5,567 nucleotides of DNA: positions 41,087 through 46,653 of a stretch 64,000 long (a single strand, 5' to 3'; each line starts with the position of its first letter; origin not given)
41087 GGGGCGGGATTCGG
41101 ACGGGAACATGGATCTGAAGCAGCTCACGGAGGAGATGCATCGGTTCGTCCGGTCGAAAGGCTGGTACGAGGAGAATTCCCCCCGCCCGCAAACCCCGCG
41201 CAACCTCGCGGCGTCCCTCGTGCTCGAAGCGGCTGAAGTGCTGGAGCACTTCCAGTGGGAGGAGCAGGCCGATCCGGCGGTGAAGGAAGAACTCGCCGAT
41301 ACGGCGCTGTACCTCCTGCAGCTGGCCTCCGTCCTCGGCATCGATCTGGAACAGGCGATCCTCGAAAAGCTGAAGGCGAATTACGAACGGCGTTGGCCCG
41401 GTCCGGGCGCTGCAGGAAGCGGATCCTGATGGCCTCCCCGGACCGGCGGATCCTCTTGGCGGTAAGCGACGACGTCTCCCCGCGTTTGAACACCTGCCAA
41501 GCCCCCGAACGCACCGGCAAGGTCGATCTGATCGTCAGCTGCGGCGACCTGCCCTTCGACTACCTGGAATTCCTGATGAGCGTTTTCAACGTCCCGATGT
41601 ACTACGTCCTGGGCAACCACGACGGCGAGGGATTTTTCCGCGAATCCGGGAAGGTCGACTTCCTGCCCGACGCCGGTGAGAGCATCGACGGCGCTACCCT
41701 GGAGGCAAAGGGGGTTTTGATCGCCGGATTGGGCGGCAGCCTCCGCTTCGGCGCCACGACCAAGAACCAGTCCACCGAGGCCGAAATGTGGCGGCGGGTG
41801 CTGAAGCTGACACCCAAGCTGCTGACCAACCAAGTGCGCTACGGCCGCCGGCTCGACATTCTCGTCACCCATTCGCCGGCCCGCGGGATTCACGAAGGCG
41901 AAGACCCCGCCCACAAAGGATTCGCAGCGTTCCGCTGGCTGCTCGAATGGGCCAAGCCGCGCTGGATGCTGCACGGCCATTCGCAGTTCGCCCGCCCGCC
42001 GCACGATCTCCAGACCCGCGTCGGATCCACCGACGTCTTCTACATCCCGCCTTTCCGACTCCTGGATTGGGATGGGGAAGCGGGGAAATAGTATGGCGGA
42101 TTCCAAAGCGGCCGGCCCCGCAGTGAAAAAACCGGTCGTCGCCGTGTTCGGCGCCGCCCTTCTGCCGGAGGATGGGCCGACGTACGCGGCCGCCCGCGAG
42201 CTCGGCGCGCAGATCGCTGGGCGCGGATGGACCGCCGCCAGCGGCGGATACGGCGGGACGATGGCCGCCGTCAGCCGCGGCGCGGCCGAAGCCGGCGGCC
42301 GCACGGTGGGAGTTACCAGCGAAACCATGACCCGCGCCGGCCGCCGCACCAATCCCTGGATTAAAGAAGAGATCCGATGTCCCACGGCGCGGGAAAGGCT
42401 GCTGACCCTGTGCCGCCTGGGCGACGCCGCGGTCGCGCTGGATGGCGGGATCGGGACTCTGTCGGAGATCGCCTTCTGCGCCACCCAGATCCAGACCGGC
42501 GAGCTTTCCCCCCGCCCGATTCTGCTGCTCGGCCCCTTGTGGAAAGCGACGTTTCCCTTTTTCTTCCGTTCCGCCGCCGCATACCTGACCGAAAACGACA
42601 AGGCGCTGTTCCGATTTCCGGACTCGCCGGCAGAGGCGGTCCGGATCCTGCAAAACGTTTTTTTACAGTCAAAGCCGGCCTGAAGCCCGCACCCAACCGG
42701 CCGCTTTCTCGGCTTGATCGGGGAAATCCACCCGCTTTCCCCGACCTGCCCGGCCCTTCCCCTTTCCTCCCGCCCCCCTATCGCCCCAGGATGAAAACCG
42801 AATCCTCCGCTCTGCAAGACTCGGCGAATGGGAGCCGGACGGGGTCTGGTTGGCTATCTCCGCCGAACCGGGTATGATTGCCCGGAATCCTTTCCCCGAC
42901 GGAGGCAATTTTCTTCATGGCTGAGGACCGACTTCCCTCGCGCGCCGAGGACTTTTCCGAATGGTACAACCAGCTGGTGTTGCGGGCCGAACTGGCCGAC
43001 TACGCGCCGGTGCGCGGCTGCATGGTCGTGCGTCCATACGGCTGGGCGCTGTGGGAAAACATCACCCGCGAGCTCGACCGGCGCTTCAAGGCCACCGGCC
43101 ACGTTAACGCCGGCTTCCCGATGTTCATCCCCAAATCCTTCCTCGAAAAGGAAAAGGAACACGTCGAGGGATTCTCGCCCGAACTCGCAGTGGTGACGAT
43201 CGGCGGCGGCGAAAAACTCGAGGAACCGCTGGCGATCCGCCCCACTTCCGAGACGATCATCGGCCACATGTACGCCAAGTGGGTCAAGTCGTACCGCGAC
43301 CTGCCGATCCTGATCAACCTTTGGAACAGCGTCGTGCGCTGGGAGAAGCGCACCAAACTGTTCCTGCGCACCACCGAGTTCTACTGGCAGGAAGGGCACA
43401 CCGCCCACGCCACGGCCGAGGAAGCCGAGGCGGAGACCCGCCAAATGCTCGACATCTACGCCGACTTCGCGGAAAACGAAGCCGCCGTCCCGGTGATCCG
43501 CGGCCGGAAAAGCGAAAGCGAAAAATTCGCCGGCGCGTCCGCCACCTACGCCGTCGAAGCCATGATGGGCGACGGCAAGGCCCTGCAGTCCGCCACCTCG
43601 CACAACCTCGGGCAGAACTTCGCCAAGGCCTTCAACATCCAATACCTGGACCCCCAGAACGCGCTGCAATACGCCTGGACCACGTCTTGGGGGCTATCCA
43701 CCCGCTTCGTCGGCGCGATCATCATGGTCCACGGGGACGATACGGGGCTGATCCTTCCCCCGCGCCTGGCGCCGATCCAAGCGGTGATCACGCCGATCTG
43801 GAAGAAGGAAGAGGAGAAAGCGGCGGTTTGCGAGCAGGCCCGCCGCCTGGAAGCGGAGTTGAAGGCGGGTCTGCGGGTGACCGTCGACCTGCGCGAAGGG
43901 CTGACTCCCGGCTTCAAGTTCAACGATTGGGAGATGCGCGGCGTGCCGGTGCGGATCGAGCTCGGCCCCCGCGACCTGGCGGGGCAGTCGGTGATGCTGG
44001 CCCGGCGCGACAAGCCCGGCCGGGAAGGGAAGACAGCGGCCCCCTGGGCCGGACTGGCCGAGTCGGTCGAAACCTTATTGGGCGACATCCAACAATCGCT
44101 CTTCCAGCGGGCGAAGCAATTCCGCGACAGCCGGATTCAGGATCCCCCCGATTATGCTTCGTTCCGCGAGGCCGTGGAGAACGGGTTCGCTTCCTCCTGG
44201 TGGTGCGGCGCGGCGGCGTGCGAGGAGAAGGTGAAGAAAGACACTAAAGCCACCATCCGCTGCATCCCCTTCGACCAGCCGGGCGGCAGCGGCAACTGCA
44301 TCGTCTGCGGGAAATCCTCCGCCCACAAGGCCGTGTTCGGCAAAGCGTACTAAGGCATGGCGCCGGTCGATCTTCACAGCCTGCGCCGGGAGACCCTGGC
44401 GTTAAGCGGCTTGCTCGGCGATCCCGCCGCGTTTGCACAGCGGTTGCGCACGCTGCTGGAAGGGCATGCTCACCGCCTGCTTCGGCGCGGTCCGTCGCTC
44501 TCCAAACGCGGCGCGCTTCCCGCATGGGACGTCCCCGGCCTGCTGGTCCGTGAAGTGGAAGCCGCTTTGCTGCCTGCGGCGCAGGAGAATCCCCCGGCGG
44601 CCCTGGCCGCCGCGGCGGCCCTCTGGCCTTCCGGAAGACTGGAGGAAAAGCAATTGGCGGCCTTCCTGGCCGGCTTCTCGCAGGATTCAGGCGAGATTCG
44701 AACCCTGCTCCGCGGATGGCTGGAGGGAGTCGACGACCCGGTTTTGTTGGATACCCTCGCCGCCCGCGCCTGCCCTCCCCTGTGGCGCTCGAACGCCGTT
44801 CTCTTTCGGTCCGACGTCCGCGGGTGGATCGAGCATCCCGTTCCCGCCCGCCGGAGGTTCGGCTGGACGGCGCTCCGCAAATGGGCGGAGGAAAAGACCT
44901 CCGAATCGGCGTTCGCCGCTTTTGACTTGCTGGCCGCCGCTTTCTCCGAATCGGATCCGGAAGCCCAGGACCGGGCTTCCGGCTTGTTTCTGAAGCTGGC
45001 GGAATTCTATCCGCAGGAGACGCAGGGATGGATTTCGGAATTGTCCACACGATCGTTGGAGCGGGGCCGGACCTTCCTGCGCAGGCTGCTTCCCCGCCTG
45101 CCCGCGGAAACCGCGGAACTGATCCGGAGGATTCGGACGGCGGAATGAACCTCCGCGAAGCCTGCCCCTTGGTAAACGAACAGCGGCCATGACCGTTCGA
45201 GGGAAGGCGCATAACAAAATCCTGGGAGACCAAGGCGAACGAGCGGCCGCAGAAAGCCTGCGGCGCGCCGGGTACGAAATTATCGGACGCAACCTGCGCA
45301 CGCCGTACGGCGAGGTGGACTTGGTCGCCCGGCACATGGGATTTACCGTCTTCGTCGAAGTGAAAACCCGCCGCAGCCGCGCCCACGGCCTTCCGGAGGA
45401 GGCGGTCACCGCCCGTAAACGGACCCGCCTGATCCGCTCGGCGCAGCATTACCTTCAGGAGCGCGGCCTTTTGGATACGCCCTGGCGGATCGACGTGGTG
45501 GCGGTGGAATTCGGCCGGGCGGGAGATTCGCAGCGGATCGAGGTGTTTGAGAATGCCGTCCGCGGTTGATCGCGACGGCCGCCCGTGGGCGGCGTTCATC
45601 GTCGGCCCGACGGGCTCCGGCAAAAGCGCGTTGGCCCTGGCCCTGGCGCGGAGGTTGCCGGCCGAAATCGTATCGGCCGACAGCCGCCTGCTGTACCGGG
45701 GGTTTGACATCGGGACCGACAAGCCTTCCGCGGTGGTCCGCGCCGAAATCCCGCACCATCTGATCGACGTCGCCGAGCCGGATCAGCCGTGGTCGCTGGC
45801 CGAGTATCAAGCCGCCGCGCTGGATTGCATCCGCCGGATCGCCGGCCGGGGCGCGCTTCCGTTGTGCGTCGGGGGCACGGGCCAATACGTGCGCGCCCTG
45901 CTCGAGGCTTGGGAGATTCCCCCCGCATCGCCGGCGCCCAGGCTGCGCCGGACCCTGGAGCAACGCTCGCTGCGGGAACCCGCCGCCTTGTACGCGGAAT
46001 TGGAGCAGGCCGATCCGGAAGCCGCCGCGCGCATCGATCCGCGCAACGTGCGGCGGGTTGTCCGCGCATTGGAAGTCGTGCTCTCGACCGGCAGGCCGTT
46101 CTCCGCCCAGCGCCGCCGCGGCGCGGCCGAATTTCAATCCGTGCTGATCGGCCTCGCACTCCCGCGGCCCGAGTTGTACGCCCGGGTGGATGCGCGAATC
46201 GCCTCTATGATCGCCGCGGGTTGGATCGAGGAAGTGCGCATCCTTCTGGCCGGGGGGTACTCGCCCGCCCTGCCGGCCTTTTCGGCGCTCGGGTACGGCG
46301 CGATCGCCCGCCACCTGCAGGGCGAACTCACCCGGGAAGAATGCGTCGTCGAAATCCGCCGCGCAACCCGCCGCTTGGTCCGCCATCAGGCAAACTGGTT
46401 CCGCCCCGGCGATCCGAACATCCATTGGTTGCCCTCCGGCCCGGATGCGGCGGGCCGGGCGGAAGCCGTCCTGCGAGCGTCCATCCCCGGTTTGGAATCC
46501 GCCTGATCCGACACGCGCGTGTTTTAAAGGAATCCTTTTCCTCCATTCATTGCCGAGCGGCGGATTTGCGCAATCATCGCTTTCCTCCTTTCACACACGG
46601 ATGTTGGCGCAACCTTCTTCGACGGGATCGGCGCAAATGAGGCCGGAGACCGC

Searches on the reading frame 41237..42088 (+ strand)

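Call 19: search_protein_families(library=pfam, proteins=[window:41237-42088:+], max_evalue=0.0001)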
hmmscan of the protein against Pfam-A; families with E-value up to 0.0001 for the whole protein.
window:41237-42088:+ (284 aa): 1 family
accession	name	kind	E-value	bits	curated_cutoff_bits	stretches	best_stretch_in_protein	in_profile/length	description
PF00149.33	Metallophos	-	1.4e-07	32.6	21.5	1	94-249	29-188/191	Calcineurin-like phosphoesterase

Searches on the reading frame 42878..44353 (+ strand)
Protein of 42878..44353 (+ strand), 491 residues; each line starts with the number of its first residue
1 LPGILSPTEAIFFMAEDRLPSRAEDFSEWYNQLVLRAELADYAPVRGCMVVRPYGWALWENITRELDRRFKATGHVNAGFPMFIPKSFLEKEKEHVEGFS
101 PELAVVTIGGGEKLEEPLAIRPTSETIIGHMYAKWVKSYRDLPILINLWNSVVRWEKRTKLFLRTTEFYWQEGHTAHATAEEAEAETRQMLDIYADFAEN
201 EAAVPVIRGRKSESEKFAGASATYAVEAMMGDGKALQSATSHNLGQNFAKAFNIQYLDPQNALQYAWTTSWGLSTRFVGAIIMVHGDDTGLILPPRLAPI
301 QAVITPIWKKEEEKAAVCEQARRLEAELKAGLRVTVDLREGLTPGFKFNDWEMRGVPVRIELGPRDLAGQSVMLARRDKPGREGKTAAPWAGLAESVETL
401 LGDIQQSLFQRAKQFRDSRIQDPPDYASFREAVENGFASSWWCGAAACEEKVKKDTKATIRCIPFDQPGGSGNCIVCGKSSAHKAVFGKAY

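Call 10: search_protein_families(library=pfam, proteins=[window:42878-44353:+], max_evalue=0.001)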
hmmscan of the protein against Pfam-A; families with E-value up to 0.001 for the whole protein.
window:42878-44353:+ (491 aa): 3 families
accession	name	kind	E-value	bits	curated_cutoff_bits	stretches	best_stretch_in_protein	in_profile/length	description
PF09180.16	ProRS-C_1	-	8.4e-22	77.5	31.5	1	427-491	2-71/71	Prolyl-tRNA synthetase, C-terminal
PF00587.30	tRNA-synt_2b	-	5.1e-19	69.4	29.3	1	115-283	8-177/179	tRNA synthetase class II core domain (G, H, P, S and T)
PF03129.25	HGTP_anticodon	-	3.5e-12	46.8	21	1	301-380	1-77/94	Anticodon binding domain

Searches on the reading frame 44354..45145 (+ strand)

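Call 55: search_protein_families(library=pfam, proteins=[window:44354-45145:+], max_evalue=0.0001)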
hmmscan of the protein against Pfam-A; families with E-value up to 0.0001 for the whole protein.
window:44354-45145:+ (264 aa): 1 family
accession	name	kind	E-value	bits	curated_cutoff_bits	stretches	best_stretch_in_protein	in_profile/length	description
PF08713.17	DNA_alkylation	-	1e-08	35.6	21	1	76-194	43-164/213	DNA alkylation repair enzyme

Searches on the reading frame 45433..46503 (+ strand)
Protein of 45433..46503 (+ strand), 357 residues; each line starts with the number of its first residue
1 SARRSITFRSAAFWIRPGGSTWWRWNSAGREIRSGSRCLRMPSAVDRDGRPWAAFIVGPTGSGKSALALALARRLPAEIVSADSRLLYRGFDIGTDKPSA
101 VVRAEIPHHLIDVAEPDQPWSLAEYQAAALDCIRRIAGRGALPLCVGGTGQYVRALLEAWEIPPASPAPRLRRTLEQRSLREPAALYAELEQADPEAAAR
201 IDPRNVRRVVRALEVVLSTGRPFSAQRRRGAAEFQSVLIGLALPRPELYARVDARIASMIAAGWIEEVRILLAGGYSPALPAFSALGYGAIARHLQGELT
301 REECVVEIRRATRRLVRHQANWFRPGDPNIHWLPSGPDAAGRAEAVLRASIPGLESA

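Call 19: search_protein_families(library=pfam, proteins=[window:45433-46503:+], max_evalue=0.0001)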
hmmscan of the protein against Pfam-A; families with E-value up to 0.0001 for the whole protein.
window:45433-46503:+ (357 aa): 3 families
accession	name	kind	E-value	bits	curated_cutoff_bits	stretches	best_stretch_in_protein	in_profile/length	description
PF01715.23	IPPT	-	7.6e-75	252.1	23.6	1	87-324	2-241/243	IPP transferase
PF13191.12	AAA_16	-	5.7e-06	27.4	32.6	1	47-167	20-104/167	AAA ATPase domain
PF13671.12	AAA_33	-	9.2e-05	23.2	27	0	55-86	3-34/143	AAA domain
